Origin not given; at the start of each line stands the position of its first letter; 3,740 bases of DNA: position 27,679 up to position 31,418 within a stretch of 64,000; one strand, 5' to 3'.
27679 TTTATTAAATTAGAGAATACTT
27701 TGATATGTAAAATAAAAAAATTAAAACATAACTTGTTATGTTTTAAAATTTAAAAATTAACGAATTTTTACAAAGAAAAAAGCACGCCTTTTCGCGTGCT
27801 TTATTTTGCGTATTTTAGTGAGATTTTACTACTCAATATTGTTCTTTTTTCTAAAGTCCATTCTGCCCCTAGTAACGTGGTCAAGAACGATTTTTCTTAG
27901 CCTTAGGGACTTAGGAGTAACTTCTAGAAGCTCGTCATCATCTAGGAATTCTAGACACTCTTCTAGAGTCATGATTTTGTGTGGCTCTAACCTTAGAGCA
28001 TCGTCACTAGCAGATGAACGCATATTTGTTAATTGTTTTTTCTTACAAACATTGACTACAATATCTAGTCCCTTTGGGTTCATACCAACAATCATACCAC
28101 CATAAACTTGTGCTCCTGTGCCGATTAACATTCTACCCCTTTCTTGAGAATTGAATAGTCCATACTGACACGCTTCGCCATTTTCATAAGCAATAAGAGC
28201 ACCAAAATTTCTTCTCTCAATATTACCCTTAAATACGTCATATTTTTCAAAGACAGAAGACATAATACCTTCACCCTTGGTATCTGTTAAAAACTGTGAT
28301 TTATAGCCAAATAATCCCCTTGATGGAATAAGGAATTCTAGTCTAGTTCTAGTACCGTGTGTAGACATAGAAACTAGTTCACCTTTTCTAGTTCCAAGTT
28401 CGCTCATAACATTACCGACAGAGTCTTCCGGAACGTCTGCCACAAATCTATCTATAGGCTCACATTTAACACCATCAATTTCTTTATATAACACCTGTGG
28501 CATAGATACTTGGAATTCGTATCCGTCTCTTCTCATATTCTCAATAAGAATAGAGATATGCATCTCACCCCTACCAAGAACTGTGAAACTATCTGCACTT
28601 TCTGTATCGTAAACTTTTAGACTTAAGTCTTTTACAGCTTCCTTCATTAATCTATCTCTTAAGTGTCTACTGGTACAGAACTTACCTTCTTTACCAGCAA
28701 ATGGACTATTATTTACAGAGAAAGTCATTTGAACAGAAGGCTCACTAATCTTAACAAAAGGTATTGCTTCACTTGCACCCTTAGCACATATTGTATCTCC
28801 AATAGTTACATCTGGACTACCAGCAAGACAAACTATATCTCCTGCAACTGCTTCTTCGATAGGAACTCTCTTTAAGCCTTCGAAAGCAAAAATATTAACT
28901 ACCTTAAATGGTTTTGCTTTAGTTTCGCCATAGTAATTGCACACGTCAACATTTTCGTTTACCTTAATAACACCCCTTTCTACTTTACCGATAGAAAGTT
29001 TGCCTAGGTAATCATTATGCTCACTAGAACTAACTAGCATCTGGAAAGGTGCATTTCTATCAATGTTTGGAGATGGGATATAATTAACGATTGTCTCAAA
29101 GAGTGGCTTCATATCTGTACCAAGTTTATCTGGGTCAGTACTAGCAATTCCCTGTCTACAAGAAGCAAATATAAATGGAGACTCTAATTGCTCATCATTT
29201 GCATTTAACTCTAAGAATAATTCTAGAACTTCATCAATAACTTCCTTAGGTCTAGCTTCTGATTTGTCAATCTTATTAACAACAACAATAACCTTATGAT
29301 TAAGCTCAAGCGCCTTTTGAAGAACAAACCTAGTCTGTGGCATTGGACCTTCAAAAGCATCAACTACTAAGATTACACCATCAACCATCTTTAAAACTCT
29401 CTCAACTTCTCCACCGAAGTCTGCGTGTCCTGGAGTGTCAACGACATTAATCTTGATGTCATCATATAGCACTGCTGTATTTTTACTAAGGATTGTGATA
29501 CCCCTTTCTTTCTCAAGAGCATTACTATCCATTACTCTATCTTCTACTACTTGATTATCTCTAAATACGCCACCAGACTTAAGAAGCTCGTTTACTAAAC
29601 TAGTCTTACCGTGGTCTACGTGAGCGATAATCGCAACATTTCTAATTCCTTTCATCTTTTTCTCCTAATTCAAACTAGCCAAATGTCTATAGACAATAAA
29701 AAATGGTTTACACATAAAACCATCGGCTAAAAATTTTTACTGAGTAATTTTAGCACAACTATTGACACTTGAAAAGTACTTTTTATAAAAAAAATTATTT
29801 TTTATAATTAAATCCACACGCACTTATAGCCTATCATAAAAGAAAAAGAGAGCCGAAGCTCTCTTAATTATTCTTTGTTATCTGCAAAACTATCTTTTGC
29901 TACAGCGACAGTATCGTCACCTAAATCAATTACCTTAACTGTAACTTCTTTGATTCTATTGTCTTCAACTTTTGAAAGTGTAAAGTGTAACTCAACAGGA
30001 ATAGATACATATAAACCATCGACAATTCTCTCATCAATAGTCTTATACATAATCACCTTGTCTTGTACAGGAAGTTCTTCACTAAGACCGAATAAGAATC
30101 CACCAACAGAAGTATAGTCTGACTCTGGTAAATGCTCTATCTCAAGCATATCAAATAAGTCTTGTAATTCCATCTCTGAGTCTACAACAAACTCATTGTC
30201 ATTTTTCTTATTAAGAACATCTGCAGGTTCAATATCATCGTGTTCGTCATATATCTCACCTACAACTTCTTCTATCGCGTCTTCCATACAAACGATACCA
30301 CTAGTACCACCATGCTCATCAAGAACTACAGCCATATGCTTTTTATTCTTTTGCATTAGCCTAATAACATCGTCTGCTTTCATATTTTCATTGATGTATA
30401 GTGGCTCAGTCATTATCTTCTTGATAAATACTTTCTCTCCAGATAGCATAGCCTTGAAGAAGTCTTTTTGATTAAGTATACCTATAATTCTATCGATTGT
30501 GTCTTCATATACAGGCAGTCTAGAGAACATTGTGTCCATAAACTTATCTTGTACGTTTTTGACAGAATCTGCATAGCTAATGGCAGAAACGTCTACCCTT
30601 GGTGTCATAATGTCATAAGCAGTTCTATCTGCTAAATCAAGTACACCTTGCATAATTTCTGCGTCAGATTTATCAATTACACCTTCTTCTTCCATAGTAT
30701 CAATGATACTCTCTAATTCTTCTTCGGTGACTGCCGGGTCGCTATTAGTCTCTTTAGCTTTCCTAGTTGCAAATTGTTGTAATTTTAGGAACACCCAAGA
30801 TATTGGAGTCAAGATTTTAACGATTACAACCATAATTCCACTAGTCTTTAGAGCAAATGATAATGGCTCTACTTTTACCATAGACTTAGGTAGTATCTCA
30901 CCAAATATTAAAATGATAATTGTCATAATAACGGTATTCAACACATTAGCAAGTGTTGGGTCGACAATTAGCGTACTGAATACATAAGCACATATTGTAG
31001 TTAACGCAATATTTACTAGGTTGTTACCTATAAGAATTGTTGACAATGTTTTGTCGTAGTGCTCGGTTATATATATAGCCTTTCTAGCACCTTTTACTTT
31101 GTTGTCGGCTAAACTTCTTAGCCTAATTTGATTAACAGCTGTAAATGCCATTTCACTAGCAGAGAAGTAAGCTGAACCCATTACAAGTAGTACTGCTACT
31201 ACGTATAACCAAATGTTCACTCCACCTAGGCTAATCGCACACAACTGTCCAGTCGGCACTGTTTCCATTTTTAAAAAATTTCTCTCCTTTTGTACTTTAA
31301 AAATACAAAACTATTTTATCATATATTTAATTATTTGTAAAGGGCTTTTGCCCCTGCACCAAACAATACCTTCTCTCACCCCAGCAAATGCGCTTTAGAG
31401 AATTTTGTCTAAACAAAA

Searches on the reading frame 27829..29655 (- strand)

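Call 7: search_protein_families(library=pfam, proteins=[window:27829-29655:-])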
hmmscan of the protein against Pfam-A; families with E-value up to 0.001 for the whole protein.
window:27829-29655:- (608 aa): 9 families
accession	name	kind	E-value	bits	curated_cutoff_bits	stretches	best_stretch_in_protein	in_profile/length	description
PF00009.33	GTP_EFTU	-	8.4e-55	185.7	26.5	1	3-195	2-188/188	Elongation factor Tu GTP binding domain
PF21018.2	BipA_C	-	8.6e-43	145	23.8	1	485-592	2-109/110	TypA/BipA C-terminal domain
PF00679.30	EFG_C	-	5.3e-22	78.1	27.9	1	397-481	2-87/89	Elongation factor G C-terminus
PF03144.31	GTP_EFTU_D2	-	1.4e-12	48.2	30.3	1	218-290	1-73/73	Elongation factor Tu domain 2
PF22042.2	EF-G_D2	-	1e-08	35.6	27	1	203-291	1-83/84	Elongation factor G domain 2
PF01926.29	MMR_HSR1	-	1.6e-07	31.9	21.9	1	7-128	2-113/113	50S ribosome-binding GTPase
PF02421.24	FeoB_N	-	3.4e-05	23.9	27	0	52-148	32-134/156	Ferrous iron transport protein B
PF14492.12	EFG_III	-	0.00033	21.1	27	0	331-381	20-71/75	Elongation Factor G, domain III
PF00025.27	Arf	-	0.00055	19.9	22.3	0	56-146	47-142/174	ADP-ribosylation factor family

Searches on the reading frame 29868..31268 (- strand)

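Call 7: search_protein_families(library=pfam, proteins=[window:29868-31268:-])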
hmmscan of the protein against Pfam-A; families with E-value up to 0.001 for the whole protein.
window:29868-31268:- (466 aa): 3 families
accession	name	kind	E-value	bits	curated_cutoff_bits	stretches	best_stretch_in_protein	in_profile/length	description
PF01595.25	CNNM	-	2.7e-48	164.4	28.4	1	24-201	2-180/181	Cyclin M transmembrane N-terminal domain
PF00571.33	CBS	-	2.1e-17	63.6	24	2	282-336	1-56/57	CBS domain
PF03471.22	CorC_HlyC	-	1.4e-12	47.9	27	1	354-446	2-79/81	Transporter associated domain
